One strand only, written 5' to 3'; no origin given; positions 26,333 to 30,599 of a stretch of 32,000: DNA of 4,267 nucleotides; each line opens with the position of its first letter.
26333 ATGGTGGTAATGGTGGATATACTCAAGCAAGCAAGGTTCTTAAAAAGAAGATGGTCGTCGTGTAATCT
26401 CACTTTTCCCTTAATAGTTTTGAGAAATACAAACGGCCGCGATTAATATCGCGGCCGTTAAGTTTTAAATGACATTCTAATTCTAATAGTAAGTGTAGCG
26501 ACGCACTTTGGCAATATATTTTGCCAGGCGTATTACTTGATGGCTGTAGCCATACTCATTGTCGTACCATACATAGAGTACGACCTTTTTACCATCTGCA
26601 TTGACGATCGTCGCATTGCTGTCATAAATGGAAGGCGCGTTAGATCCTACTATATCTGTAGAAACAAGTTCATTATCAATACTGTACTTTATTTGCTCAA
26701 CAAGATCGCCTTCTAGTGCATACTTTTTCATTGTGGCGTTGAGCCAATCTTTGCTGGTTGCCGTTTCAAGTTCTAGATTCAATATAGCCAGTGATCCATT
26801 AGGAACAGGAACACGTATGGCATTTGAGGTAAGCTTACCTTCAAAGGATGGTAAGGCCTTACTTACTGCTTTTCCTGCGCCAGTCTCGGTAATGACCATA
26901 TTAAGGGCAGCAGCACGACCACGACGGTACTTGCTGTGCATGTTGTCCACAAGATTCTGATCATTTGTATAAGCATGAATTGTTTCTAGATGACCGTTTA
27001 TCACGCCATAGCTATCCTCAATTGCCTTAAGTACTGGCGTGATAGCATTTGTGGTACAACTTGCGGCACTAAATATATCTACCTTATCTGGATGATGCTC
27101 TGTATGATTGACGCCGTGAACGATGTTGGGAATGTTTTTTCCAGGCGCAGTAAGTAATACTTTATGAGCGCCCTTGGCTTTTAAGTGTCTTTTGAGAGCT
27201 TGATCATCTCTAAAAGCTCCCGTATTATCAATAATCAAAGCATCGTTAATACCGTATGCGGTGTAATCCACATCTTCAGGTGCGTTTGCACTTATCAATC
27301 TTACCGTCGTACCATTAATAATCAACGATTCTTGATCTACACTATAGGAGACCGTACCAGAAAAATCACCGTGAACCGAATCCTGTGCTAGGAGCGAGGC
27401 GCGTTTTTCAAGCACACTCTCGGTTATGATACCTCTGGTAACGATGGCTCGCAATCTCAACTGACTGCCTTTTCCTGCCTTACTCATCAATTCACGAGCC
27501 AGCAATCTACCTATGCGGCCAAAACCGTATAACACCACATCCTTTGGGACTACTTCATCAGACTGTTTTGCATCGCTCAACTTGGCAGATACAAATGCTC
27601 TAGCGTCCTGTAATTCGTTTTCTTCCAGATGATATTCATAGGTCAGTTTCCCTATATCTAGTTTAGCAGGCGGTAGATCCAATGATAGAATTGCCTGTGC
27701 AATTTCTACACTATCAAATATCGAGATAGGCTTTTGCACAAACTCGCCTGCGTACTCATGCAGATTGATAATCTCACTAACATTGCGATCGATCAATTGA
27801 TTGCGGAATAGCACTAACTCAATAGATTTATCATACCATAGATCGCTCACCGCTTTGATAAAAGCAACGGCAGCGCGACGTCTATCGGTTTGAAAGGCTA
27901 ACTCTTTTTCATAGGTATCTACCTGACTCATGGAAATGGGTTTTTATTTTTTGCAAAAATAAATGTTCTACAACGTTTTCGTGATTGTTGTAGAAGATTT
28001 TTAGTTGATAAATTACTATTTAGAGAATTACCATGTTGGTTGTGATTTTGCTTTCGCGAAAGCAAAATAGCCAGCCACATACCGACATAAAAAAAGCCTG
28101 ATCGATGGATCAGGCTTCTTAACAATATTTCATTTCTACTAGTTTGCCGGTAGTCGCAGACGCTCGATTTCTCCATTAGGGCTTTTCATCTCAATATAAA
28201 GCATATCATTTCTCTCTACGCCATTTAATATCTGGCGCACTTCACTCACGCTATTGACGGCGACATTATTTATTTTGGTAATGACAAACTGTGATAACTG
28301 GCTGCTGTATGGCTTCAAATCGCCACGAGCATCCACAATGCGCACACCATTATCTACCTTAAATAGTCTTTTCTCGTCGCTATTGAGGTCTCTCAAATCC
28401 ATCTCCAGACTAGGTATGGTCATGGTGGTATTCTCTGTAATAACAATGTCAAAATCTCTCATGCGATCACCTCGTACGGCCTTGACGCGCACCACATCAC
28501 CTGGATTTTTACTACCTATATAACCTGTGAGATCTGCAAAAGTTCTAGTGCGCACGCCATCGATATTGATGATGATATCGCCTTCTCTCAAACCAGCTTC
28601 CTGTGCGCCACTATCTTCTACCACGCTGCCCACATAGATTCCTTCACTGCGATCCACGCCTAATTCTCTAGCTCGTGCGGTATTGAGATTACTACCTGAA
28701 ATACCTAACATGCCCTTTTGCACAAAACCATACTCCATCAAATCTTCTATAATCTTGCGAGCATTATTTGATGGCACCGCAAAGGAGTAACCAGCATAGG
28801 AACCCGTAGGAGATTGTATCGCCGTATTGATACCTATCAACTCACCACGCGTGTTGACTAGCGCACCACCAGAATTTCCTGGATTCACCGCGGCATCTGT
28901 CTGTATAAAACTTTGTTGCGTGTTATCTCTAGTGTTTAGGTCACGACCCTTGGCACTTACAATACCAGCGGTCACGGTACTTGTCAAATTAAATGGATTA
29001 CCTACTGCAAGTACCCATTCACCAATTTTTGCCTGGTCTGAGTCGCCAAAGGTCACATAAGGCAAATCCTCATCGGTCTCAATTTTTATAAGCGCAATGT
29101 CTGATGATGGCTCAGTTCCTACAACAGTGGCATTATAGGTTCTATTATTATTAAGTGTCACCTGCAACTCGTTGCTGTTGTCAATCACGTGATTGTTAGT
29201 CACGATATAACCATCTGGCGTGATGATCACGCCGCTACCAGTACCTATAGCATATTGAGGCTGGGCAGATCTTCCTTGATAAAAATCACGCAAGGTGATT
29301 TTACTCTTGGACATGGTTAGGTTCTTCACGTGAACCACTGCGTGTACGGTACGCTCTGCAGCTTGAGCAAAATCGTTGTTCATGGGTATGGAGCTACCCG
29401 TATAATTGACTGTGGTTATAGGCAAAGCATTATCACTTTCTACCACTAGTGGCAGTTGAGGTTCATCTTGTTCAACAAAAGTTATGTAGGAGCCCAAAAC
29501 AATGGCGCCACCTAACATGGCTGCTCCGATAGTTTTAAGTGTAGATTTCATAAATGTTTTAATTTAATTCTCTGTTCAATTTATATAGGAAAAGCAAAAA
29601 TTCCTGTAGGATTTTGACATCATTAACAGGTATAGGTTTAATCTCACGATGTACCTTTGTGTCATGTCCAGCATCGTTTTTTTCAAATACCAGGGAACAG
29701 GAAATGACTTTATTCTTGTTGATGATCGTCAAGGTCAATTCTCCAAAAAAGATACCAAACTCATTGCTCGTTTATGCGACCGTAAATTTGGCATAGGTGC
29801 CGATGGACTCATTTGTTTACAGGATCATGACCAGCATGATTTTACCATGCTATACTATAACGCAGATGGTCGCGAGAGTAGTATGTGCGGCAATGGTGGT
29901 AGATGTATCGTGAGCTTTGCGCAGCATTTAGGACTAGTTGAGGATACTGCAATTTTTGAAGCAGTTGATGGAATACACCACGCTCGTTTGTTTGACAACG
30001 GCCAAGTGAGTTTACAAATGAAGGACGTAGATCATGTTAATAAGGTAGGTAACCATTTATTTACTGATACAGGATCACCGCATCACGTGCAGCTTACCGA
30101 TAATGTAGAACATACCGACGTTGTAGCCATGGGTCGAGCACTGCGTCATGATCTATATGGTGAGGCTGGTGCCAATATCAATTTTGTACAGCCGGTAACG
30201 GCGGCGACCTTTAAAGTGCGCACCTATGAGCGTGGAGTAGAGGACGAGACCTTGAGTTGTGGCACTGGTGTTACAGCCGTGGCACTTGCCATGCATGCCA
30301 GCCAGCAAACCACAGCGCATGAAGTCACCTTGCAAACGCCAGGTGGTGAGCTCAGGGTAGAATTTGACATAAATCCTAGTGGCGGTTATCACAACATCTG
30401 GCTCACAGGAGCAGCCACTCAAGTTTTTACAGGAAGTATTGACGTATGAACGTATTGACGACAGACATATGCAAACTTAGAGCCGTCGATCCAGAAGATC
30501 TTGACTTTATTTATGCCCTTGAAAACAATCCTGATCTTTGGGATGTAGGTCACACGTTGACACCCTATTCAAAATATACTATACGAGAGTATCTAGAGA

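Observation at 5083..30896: The perfect 14-bp palindrome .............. occurs 8 times in 32 kb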

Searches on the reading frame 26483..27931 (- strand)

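Call 8: search_protein_families(library=pfam, proteins=[window:26483-27931:-])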
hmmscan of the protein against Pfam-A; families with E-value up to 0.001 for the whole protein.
window:26483-27931:- (482 aa): 2 families
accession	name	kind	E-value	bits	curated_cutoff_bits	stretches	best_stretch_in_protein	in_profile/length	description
PF02800.25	Gp_dh_C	-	1.3e-40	139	24.4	1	297-456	1-158/158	Glyceraldehyde 3-phosphate dehydrogenase, C-terminal domain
PF00044.30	Gp_dh_N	-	4.1e-19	69.2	31.7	1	131-242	2-100/101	Glyceraldehyde 3-phosphate dehydrogenase, NAD binding domain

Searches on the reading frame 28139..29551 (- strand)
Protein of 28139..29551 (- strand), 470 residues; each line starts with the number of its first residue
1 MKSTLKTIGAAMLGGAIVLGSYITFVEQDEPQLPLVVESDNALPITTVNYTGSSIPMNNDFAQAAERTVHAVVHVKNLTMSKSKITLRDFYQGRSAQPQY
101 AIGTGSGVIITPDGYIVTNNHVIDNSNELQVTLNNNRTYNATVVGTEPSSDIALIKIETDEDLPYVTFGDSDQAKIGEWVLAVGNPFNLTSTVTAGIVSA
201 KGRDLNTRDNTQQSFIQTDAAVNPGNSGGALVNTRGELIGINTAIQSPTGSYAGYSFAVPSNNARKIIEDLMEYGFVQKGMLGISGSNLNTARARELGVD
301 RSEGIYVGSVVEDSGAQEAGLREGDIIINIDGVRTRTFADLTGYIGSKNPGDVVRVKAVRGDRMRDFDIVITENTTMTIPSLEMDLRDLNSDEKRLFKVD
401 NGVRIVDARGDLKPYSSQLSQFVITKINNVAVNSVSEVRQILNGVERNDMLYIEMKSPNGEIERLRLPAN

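Call 8: search_protein_families(library=pfam, proteins=[window:28139-29551:-])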
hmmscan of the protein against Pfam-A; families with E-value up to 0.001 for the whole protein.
window:28139-29551:- (470 aa): 6 families
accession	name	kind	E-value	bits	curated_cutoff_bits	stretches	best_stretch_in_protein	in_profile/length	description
PF13365.12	Trypsin_2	-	7.6e-37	127.7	27.6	1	105-241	1-144/144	Trypsin-like peptidase domain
PF00089.32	Trypsin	-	3.2e-20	73.3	20.6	1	105-268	27-220/220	Trypsin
PF13180.12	PDZ_2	-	3.8e-15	56.4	27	1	281-369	2-78/80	PDZ domain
PF17820.7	PDZ_6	-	2.4e-10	40.4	27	1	307-357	2-51/54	PDZ domain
PF00595.29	PDZ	-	4e-10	40.4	23.2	1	280-357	10-79/81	PDZ domain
PF10459.15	Peptidase_S46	-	8.2e-05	21.9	22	0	185-242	593-650/698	Peptidase S46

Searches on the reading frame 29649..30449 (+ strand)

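Call 8: search_protein_families(library=pfam, proteins=[window:29649-30449:+])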
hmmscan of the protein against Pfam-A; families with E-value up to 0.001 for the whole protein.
window:29649-30449:+ (266 aa): 1 family
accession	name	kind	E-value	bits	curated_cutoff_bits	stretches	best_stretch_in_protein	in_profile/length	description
PF01678.24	DAP_epimerase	-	8.2e-46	155.4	34.7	2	11-127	1-118/121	Diaminopimelate epimerase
